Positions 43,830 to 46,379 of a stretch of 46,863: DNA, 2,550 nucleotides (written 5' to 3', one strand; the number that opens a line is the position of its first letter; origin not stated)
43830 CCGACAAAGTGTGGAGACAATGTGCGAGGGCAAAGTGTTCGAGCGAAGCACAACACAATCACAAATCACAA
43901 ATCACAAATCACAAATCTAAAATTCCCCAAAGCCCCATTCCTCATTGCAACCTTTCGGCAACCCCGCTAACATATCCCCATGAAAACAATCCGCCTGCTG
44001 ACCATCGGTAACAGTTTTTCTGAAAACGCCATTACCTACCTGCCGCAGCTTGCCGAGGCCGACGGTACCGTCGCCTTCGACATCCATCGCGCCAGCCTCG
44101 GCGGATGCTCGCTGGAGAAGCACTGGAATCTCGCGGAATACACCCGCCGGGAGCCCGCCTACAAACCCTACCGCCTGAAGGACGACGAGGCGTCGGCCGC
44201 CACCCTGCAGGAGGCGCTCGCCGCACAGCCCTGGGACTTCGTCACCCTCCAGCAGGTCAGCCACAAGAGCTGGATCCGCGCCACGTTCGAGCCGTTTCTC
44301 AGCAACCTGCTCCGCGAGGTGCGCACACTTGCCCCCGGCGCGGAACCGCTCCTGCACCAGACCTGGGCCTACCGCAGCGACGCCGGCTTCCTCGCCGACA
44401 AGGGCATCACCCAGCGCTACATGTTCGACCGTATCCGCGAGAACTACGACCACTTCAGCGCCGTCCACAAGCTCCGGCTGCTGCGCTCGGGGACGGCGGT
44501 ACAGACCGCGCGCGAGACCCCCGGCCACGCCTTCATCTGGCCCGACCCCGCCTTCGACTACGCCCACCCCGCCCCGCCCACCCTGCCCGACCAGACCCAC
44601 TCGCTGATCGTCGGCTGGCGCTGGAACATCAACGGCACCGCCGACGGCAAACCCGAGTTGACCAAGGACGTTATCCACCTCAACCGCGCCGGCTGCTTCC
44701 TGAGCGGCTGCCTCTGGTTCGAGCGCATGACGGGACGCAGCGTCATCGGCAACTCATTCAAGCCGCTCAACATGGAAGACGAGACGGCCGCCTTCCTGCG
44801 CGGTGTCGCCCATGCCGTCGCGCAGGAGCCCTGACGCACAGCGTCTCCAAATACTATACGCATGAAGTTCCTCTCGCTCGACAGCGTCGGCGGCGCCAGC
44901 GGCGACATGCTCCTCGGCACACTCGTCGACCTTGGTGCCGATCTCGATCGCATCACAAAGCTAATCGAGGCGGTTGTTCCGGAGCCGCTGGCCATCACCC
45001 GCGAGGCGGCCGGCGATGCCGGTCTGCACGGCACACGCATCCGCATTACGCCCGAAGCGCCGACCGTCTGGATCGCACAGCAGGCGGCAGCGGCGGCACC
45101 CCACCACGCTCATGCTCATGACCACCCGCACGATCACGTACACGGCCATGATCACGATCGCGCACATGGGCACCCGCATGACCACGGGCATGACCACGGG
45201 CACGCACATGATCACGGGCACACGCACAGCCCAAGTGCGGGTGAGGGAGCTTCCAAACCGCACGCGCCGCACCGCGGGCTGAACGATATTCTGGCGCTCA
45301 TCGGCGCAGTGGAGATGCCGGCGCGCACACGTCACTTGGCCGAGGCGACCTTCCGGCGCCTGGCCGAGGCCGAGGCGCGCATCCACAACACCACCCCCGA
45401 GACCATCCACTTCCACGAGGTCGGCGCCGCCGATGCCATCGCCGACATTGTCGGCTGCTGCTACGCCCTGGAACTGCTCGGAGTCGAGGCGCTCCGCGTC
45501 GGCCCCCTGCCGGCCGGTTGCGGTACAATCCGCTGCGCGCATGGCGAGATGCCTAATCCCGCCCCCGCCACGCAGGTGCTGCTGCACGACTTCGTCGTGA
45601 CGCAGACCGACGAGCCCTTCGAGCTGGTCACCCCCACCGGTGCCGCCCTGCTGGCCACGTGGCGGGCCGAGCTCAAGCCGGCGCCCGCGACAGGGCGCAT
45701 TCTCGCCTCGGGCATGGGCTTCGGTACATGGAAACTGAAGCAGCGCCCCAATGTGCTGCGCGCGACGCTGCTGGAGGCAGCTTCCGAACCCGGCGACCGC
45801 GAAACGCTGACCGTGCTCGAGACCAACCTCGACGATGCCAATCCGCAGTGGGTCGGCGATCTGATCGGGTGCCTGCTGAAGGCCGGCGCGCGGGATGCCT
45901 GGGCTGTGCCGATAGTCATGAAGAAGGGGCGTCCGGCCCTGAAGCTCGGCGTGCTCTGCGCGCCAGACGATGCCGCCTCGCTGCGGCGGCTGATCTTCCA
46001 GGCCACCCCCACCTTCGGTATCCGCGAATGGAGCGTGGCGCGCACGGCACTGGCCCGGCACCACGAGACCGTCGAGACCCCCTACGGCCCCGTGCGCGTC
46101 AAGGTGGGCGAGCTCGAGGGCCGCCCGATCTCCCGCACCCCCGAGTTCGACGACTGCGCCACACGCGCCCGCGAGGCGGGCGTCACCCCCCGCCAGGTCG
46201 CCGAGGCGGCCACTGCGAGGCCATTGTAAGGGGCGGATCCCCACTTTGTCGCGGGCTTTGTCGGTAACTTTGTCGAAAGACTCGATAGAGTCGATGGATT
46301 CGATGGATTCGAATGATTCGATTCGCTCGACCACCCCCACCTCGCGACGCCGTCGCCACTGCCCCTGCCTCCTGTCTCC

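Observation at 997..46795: Every long intergenic region is assembled from one small lexicon of hairpin and short-word modules with a conserved order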

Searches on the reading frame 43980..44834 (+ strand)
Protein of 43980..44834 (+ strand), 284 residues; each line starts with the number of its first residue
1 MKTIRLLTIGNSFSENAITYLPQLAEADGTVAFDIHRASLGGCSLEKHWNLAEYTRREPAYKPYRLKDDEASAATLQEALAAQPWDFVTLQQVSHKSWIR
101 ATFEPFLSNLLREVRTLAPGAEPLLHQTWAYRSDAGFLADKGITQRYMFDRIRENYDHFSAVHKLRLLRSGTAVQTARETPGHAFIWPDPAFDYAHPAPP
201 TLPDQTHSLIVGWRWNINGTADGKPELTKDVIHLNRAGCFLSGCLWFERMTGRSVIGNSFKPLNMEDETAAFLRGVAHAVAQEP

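Call 34: search_protein_families(library=pfam, proteins=[window:43980-44834:+])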
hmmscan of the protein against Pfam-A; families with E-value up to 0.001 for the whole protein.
window:43980-44834:+ (284 aa): 1 family
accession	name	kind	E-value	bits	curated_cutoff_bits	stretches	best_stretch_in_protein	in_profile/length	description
PF16227.11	DUF4886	-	1.6e-45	155.5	26.7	2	5-180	1-182/242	Domain of unknown function (DUF4886)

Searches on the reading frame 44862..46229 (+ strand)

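Call 34: search_protein_families(library=pfam, proteins=[window:44862-46229:+])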
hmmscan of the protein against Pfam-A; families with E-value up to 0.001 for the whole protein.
window:44862-46229:+ (455 aa): 1 family
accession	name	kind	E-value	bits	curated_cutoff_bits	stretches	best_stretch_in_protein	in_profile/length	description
PF01969.22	Ni_insertion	-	1e-119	400.5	22.1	1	5-446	2-374/375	Nickel insertion protein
